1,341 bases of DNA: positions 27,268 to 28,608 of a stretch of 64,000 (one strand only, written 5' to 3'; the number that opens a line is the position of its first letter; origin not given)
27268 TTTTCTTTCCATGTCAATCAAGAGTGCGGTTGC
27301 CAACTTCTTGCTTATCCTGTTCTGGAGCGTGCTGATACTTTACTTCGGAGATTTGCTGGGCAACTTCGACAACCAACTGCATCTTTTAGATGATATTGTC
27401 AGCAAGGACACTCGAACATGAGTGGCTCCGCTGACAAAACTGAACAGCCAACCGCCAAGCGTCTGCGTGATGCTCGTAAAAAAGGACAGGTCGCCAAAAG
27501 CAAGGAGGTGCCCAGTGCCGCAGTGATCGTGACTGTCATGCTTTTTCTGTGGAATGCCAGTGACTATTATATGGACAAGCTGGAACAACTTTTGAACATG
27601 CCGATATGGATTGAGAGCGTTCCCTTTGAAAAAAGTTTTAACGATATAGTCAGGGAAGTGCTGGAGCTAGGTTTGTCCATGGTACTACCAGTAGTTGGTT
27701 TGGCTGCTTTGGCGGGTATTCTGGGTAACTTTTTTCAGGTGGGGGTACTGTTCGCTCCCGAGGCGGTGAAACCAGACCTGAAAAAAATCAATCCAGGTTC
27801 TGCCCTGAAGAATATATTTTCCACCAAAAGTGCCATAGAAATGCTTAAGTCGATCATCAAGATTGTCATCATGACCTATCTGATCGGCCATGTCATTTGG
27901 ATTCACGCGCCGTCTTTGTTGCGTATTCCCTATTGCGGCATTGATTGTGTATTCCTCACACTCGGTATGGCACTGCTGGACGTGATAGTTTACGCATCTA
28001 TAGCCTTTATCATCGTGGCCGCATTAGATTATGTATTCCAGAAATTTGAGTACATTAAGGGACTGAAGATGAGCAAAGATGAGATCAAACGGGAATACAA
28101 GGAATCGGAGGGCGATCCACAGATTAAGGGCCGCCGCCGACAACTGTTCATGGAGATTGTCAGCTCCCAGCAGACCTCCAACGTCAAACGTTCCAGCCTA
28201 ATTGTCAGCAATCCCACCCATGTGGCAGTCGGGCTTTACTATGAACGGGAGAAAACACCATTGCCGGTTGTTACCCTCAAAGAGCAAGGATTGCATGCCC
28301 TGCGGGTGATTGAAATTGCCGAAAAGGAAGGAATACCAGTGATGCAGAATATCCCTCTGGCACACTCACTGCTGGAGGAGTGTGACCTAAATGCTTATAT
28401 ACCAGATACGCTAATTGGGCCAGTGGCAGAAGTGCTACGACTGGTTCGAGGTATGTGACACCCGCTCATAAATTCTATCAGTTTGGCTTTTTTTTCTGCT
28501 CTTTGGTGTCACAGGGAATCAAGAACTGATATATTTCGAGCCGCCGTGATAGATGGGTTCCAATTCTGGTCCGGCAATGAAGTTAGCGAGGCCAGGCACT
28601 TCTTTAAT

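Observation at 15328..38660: Injectisome island with an almost full parts list but no export gate (SctV) or gatekeeper (SctW)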

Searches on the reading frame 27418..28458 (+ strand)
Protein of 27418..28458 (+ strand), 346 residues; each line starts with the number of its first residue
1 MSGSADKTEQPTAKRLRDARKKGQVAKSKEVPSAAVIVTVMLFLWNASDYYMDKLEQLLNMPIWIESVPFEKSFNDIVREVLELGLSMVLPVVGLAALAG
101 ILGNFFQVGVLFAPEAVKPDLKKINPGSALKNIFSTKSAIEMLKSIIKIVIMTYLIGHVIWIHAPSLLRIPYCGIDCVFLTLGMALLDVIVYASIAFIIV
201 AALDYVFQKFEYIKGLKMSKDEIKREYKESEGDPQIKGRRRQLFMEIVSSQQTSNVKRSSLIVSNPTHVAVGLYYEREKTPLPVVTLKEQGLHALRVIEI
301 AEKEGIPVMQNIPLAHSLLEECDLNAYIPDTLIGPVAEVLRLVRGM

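Call 5: search_protein_families(library=pfam, proteins=[window:27418-28458:+], max_evalue=0.01)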
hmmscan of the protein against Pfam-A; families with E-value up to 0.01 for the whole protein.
window:27418-28458:+ (346 aa): 1 family
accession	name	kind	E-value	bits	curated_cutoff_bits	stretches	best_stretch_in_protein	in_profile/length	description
PF01312.24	Bac_export_2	-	1.4e-108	363.5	24.4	1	6-343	2-335/335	FlhB HrpN YscU SpaS Family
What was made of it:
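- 27418..28458 (+): sctU. Bac_export_2, 1.4e-108 (call 5)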

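Call 7: find_encoding_contigs(protein=window:27418-28458:+, flank=10000, max_places=10)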
Protein window:27418-28458:+ (346 aa): 3 contigs read that carry it; 3 places shown.
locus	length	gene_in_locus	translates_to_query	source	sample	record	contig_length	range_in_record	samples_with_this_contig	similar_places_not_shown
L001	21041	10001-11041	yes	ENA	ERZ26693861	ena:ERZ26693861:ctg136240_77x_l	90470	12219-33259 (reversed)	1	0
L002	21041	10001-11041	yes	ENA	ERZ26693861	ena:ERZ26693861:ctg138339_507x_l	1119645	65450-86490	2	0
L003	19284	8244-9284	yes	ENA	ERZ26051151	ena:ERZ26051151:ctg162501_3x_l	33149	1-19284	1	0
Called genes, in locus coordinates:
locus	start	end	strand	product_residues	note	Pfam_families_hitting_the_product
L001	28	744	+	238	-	PF06578:YscK, PF09502:HrpB4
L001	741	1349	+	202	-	PF06635:T3SS_SCTL (weak), PF02108:FliH (weak)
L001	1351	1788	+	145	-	PF05932:CesT (weak)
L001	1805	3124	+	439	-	PF02874:ATP-synt_ab_N (weak), PF00006:ATP-synt_ab, PF18269:T3SS_ATPase_C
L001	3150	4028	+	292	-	PF01555:N6_N4_Mtase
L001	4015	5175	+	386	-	-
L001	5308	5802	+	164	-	PF07321:YscO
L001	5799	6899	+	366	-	-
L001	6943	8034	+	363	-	PF26304:FliMN_C_rel (faint), PF28396:SepQ_C, PF01052:FliMN_C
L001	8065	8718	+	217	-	PF00813:FliP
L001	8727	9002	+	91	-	PF01313:Bac_export_3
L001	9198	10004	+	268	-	PF01311:Bac_export_1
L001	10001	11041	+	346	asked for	PF01312:Bac_export_2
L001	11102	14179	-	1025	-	PF05925:IpgD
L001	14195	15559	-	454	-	PF16697:Yop-YscD_cpl, PF00498:FHA (weak), PF16693:Yop-YscD_ppl_1st (faint), PF21934:Yop-YscD_ppl_3rd (weak), PF23893:Y4YQ_C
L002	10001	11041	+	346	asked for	PF01312:Bac_export_2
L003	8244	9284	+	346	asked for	PF01312:Bac_export_2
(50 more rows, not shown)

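Call 8: find_homologous_proteins(query=window:27418-28458:+, max_evalue=1e-30)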
Query window:27418-28458:+ (346 aa): 5407 proteins with E <= 1e-30 among 8000 candidates; the best 120 are listed.
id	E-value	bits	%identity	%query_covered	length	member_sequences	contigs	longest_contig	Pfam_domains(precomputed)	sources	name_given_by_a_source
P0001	2.4e-221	751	100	100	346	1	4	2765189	PF01312.25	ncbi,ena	-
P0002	7.6e-209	710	93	100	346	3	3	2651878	PF01312.25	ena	-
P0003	6.0e-207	704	91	100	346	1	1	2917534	PF01312.25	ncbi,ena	-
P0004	3.4e-201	685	89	100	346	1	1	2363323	PF01312.25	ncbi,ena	-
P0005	2.7e-196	669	88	100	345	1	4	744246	PF01312.25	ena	-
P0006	5.5e-168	576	73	99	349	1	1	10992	PF01312.25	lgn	-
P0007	9.9e-165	565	72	100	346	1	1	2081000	PF01312.25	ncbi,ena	-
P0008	2.8e-162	557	70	100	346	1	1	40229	PF01312.25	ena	-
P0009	5.6e-162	556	71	100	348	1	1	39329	PF01312.25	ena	-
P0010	7.6e-161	553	69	100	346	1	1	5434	PF01312.25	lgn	-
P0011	1.5e-160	552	71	100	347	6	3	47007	PF01312.25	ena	-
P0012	2.2e-160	551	71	100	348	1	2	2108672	PF01312.25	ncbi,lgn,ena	-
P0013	1.7e-158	545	69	100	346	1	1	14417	PF01312.25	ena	-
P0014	4.9e-156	537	67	99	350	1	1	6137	PF01312.25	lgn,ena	-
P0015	2.4e-155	535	68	100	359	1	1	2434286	PF01312.25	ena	-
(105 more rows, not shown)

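Call 9: find_related_loci(query=window:27418-28458:+, collection=genome_contigs, flank=10000)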
Query window:27418-28458:+ (346 aa) in genome_contigs; peptide patterns used: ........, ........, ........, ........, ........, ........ (x = any residue, [..] = any of these).
600 stretches matched a pattern (row limit reached: there are more); 578 encode a relative of the query (tblastn E <= 1e-3); the best 80 are kept; 80 distinct loci.
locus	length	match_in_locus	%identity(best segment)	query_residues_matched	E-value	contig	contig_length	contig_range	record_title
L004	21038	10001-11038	89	1-346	0e+0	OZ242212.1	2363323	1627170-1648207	MAG: Candidatus Spongiihabitans sp. isolate 2f15a987-a670-4d91-b8ba-39cdc8936518 genome assembly, chromosome: 1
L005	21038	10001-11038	72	1-346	1e-174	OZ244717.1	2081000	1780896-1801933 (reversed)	MAG: Candidatus Oxydemutatoraceae bacterium isolate ca3e2f6f-6193-4037-aecf-8c1561697f8f genome assembly, chromosome: 1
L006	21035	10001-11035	71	2-346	2e-169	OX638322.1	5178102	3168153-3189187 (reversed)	MAG: Candidatus Binatia bacterium isolate fc306077-a6e0-4751-8727-9b45b52cfb09 genome assembly, chromosome: 1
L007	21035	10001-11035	71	2-346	2e-169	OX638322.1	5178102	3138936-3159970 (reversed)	MAG: Candidatus Binatia bacterium isolate fc306077-a6e0-4751-8727-9b45b52cfb09 genome assembly, chromosome: 1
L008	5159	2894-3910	46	5-343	4e-99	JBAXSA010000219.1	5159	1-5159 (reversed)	MAG: Pseudomonadota bacterium isolate ELA597 MAG597_219, whole genome shotgun sequence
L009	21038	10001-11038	44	2-346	1e-93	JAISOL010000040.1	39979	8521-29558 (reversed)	MAG: Deltaproteobacteria bacterium isolate Iy174_bin43 k119_2719924, whole genome shotgun sequence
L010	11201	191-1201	45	5-341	4e-93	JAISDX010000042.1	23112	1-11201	MAG: Deltaproteobacteria bacterium isolate Gx485_bin154 k119_3236489, whole genome shotgun sequence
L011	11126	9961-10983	43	4-344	6e-92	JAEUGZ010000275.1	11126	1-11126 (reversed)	MAG: Opitutaceae bacterium isolate new MAG-4 k141_4342743, whole genome shotgun sequence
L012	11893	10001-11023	43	4-344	4e-92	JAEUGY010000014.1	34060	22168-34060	MAG: Opitutaceae bacterium isolate new MAG-3 k141_4289613, whole genome shotgun sequence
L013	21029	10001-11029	44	2-344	8e-90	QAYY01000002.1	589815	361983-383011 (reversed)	Opitutaceae bacterium EW11 EW11_contig_2_coverage:, whole genome shotgun sequence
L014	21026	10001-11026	40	5-346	1e-89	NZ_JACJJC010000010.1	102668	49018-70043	Sutterella massiliensis strain An829 An829_NODE_10_length_102668_cov_68.4803, whole genome shotgun sequence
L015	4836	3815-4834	43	4-343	4e-89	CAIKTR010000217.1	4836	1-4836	MAG: uncultured Opitutae bacterium isolate LJ-5-9m_bin-0428 genome assembly, contig: bin-0428:217/254, whole genome shot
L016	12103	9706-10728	42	4-344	2e-87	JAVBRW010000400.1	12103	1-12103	MAG: Planctomycetota bacterium isolate EPI_MAG_00206 c_000010052787, whole genome shotgun sequence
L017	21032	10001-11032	43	2-344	2e-86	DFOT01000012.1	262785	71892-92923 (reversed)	MAG TPA_asm: Opitutia bacterium UBA3534 UBA3534_contig_3069, whole genome shotgun sequence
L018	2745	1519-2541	39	3-343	4e-83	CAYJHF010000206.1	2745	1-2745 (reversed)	MAG TPA_asm: uncultured Mailhella sp. isolate ERP123703_co3_196 genome assembly, contig: NODE_36385_length_2745_cov_4.55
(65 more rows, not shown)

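Call 13: find_homologous_proteins(query=L005:14879-16987:+, max_evalue=1e-30)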
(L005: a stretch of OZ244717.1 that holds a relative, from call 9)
Query L005:14879-16987:+ (702 aa): 8000 proteins with E <= 1e-30 among 8000 candidates; the best 120 are listed.
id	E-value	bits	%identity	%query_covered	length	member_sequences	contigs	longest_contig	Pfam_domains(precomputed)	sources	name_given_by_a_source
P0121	0.0e+0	1492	100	100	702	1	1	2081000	PF00771.26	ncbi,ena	-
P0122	0.0e+0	1344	89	100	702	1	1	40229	PF00771.26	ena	-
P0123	0.0e+0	1341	89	100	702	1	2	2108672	PF00771.26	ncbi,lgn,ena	-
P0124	0.0e+0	1328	88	100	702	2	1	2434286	PF00771.26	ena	-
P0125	0.0e+0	1246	81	100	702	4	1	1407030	PF00771.26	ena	-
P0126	0.0e+0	1230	80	100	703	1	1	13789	PF00771.26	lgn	-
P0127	0.0e+0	1212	81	99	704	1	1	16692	PF00771.26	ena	-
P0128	0.0e+0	1191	79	100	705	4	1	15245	PF00771.26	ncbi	-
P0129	0.0e+0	1178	79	99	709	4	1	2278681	PF00771.26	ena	-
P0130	0.0e+0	1170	77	100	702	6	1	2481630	PF00771.26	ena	-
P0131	0.0e+0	1169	76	100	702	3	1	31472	PF00771.26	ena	-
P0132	0.0e+0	1168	76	100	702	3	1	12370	PF00771.26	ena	-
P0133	0.0e+0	1168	76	100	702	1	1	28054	PF00771.26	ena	-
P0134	0.0e+0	1168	76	100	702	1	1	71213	PF00771.26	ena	-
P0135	0.0e+0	1167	78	99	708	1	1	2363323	PF00771.26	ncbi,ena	-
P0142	0.0e+0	1160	77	100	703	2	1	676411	PF00771.26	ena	-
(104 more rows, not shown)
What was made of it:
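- Closest known: Ysc-family injectisomes. Same: The best named SctV relative is from Vibrio sagamiensis, at 62% identity (call 13).
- Tried and rejected: I searched 5.8 billion proteins with a cognate SctV and matched hits by contig length (call 13).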

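Call 14: list_cluster_members(proteins=[P0129, P0135, P0127, P0128, P0001])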
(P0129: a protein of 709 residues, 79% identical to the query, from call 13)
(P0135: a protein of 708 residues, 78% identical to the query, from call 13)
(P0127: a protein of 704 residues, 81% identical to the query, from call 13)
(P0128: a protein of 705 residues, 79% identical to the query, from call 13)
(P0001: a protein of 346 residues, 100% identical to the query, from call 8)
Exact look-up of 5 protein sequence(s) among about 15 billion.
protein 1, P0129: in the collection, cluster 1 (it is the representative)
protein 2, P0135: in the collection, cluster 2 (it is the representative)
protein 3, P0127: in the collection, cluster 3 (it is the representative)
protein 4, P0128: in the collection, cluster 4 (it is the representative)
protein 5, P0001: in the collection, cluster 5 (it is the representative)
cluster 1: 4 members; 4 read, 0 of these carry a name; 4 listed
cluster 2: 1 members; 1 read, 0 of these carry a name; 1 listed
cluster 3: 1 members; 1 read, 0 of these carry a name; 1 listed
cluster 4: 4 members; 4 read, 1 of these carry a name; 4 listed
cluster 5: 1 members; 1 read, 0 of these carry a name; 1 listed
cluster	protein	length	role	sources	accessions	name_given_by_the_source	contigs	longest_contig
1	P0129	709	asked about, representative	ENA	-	-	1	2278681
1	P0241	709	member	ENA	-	-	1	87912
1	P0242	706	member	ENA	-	-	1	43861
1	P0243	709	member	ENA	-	-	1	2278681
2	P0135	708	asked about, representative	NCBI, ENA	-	-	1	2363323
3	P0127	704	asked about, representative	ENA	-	-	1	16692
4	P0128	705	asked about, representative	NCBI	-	-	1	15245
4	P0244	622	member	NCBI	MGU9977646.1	MAG: type III secretion system export apparatus subunit SctV, partial [Candidatus ...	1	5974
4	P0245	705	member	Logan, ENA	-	-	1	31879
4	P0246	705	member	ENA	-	-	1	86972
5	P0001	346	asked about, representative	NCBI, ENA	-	-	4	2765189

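Call 16: find_encoding_contigs(protein=P0135, flank=10000, max_places=4)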
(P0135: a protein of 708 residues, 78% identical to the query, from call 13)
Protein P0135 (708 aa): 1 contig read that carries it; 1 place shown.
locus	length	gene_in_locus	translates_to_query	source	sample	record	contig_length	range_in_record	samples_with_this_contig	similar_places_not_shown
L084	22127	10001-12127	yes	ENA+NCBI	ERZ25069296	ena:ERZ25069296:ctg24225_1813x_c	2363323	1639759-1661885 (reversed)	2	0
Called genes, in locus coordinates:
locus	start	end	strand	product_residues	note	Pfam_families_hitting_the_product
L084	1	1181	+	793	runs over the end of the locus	-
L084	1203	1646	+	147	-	PF05932:CesT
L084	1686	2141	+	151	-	PF05932:CesT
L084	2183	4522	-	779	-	-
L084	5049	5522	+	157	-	PF13683:rve_3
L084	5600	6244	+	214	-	-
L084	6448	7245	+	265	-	-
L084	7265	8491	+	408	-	PF07201:HrpJ, PF09059:TyeA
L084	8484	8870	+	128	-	-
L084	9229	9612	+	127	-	PF09474:Type_III_YscX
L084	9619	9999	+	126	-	-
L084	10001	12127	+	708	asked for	PF00771:FHIPEP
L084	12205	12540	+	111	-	-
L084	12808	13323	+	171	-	-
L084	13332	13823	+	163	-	PF07719:TPR_2 (faint), PF13371:TPR_9 (faint), PF13181:TPR_8 (faint)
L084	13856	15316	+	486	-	PF04888:SseC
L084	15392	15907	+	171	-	PF07719:TPR_2 (faint), PF14559:TPR_19 (faint)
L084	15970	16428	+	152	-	PF05932:CesT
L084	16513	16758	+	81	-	PF08988:T3SS_needle_E (weak)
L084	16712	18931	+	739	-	PF21304:T3S_SPI-1_N0 (weak), PF03958:Secretin_N (weak), PF00263:Secretin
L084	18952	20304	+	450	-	PF16697:Yop-YscD_cpl, PF00498:FHA (weak), PF21934:Yop-YscD_ppl_3rd (weak), PF23893:Y4YQ_C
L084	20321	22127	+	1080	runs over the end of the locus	PF05925:IpgD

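Call 17: find_encoding_contigs(protein=P0241, flank=10000, max_places=4)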
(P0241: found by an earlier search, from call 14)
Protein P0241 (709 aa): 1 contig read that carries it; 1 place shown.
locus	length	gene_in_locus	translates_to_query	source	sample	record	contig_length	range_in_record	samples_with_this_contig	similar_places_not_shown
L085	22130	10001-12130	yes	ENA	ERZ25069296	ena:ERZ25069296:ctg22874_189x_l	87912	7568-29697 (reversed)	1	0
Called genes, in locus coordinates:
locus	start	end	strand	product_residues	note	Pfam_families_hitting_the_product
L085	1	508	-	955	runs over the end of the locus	PF00082:Peptidase_S8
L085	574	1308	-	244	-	PF20772:TACO1_YebC_N, PF01709:Transcrip_reg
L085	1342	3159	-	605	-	PF01336:tRNA_anti-codon, PF00152:tRNA-synt_2, PF02938:GAD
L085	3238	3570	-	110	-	PF09723:Zn_ribbon_8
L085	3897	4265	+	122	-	-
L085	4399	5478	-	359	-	PF05598:DUF772, PF01609:DDE_Tnp_1, PF13751:DDE_Tnp_1_6 (weak)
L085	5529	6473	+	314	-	PF01609:DDE_Tnp_1 (weak)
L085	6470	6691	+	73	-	-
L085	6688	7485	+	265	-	-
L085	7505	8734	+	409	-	PF07201:HrpJ, PF09059:TyeA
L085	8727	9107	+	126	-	PF21665:Type_III_SycN (weak)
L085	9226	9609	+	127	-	PF09474:Type_III_YscX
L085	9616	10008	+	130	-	-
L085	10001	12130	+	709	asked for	PF00771:FHIPEP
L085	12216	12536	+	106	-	-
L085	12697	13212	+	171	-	-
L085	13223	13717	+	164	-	PF13424:TPR_12 (faint), PF00515:TPR_1 (faint), PF07719:TPR_2 (faint), PF13181:TPR_8 (faint), PF13371:TPR_9 (faint), PF14559:TPR_19 (weak)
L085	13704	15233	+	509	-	-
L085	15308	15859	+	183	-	PF07719:TPR_2 (faint), PF14559:TPR_19 (faint)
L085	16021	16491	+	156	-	PF05932:CesT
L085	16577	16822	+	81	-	PF08988:T3SS_needle_E (weak)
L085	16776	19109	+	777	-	PF21304:T3S_SPI-1_N0, PF03958:Secretin_N, PF00263:Secretin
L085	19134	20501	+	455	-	PF16697:Yop-YscD_cpl, PF00498:FHA (weak), PF16693:Yop-YscD_ppl_1st (faint), PF23893:Y4YQ_C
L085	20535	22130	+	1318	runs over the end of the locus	PF05925:IpgD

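Call 19: find_encoding_contigs(protein=P0142, flank=10000, max_places=4)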
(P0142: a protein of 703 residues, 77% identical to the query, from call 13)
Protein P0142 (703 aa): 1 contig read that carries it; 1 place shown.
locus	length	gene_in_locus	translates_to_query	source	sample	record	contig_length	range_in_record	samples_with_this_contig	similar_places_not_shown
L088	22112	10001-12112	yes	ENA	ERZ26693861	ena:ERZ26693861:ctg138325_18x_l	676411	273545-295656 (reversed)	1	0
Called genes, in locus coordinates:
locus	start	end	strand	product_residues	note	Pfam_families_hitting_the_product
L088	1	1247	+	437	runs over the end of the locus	PF11741:AMIN, PF01520:Amidase_3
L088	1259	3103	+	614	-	PF02518:HATPase_c, PF13589:HATPase_c_3, PF01119:DNA_mis_repair, PF08676:MutL_C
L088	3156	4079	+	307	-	PF01715:IPPT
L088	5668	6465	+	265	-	-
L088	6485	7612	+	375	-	PF07201:HrpJ, PF09059:TyeA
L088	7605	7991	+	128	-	-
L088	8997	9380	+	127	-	PF09474:Type_III_YscX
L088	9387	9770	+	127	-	-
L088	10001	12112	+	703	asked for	PF00771:FHIPEP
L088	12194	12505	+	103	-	-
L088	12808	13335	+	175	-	-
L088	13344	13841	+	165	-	PF14559:TPR_19 (faint), PF07719:TPR_2 (faint), PF07720:TPR_3 (weak)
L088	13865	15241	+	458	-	PF04888:SseC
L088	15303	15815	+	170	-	PF14559:TPR_19 (faint)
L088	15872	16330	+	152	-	PF05932:CesT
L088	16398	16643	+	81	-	-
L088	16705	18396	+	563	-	PF21304:T3S_SPI-1_N0 (weak), PF03958:Secretin_N, PF00263:Secretin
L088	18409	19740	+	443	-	PF16697:Yop-YscD_cpl, PF00498:FHA (weak), PF21934:Yop-YscD_ppl_3rd (faint), PF16693:Yop-YscD_ppl_1st (faint), PF23893:Y4YQ_C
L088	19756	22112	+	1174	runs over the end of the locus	PF05925:IpgD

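Call 20: find_encoding_contigs(protein=P0242, flank=10000, max_places=4)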
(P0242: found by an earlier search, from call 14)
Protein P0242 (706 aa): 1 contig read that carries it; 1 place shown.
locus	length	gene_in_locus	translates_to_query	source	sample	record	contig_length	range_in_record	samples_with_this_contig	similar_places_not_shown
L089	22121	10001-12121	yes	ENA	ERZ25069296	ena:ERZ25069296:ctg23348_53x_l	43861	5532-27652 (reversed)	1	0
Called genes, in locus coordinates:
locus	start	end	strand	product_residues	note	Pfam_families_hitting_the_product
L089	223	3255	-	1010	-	PF00082:Peptidase_S8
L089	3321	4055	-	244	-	PF20772:TACO1_YebC_N, PF01709:Transcrip_reg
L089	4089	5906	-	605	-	PF01336:tRNA_anti-codon, PF00152:tRNA-synt_2, PF02938:GAD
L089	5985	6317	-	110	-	PF09723:Zn_ribbon_8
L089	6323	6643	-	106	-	-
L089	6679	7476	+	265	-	-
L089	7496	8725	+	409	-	PF07201:HrpJ, PF09059:TyeA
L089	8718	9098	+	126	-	PF21665:Type_III_SycN (weak)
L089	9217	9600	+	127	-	PF09474:Type_III_YscX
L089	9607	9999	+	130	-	-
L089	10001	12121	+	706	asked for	PF00771:FHIPEP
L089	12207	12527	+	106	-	-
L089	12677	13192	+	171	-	-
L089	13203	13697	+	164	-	PF13424:TPR_12 (faint), PF00515:TPR_1 (faint), PF07719:TPR_2 (faint), PF13181:TPR_8 (faint), PF13371:TPR_9 (faint), PF14559:TPR_19 (weak)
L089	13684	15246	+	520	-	-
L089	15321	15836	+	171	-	PF07719:TPR_2 (faint), PF14559:TPR_19 (faint)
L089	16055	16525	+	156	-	PF05932:CesT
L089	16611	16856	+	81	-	PF08988:T3SS_needle_E (weak)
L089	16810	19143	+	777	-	PF21304:T3S_SPI-1_N0, PF03958:Secretin_N, PF00263:Secretin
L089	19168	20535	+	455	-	PF16697:Yop-YscD_cpl, PF00498:FHA (weak), PF23893:Y4YQ_C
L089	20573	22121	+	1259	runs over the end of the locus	PF05925:IpgD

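Call 21: find_encoding_contigs(protein=P0129, flank=10000, max_places=4)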
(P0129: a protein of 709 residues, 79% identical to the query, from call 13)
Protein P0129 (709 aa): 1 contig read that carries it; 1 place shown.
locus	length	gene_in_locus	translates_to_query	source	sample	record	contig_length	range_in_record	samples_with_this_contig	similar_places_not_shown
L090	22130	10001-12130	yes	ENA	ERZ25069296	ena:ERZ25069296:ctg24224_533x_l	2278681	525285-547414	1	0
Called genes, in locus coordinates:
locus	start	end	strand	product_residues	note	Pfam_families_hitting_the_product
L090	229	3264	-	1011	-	PF00082:Peptidase_S8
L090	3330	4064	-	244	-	PF20772:TACO1_YebC_N, PF01709:Transcrip_reg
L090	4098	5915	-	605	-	PF01336:tRNA_anti-codon, PF00152:tRNA-synt_2, PF02938:GAD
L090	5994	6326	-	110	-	PF09723:Zn_ribbon_8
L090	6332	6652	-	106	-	-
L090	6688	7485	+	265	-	-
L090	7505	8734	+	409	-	PF07201:HrpJ, PF09059:TyeA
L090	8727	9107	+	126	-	PF21665:Type_III_SycN (weak)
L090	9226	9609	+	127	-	PF09474:Type_III_YscX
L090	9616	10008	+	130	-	-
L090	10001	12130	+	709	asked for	PF00771:FHIPEP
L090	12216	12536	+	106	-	-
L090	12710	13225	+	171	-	-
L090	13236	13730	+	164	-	PF13424:TPR_12 (faint), PF00515:TPR_1 (faint), PF07719:TPR_2 (faint), PF13181:TPR_8 (faint), PF13371:TPR_9 (faint), PF14559:TPR_19 (weak)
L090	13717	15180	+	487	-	PF04888:SseC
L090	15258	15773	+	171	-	-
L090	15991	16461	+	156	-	PF05932:CesT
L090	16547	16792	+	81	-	PF08988:T3SS_needle_E (weak)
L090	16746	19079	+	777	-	PF21304:T3S_SPI-1_N0, PF03958:Secretin_N, PF00263:Secretin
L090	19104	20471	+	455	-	PF16697:Yop-YscD_cpl, PF00498:FHA (weak), PF23893:Y4YQ_C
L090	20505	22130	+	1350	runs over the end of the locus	PF05925:IpgD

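Call 32: list_cluster_members(proteins=[P0142, P0247, P0250, P0252, P0002, P0003, P0005, P0251, P0125, P0130])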
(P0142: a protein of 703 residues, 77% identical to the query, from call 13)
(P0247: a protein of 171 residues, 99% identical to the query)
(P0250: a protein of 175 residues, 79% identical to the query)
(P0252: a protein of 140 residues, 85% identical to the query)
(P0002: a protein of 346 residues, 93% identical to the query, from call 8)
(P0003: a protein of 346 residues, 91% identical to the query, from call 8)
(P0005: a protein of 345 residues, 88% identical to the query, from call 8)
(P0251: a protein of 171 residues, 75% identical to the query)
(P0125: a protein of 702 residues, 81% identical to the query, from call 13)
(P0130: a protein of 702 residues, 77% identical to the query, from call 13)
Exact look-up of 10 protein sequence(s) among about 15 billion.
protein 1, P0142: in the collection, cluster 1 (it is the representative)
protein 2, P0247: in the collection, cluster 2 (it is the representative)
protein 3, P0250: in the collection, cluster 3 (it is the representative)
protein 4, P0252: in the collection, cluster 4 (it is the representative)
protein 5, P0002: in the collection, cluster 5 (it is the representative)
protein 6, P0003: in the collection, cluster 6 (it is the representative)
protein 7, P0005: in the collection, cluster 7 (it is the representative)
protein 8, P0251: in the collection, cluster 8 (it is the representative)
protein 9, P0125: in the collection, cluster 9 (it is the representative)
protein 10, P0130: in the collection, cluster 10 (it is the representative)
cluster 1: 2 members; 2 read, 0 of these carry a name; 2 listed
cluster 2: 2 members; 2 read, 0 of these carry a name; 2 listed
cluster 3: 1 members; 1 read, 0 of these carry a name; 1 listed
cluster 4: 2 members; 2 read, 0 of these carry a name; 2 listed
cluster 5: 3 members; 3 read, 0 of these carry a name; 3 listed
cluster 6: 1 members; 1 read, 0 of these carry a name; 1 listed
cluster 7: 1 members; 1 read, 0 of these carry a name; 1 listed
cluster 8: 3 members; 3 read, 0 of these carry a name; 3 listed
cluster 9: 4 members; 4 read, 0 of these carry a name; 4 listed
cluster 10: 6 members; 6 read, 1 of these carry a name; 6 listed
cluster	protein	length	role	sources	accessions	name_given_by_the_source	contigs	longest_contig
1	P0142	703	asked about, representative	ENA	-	-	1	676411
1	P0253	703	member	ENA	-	-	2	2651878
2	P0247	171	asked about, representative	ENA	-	-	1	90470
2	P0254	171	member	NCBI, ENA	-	-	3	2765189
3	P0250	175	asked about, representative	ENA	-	-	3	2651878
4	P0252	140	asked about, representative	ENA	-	-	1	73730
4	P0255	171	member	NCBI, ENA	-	-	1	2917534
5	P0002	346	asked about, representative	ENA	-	-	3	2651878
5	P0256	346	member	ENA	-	-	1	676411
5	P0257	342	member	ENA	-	-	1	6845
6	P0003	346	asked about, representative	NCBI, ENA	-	-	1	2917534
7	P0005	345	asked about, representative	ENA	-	-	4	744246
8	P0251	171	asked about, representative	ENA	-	-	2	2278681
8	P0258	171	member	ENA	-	-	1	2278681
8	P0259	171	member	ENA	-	-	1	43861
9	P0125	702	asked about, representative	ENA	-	-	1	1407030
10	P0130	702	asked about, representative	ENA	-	-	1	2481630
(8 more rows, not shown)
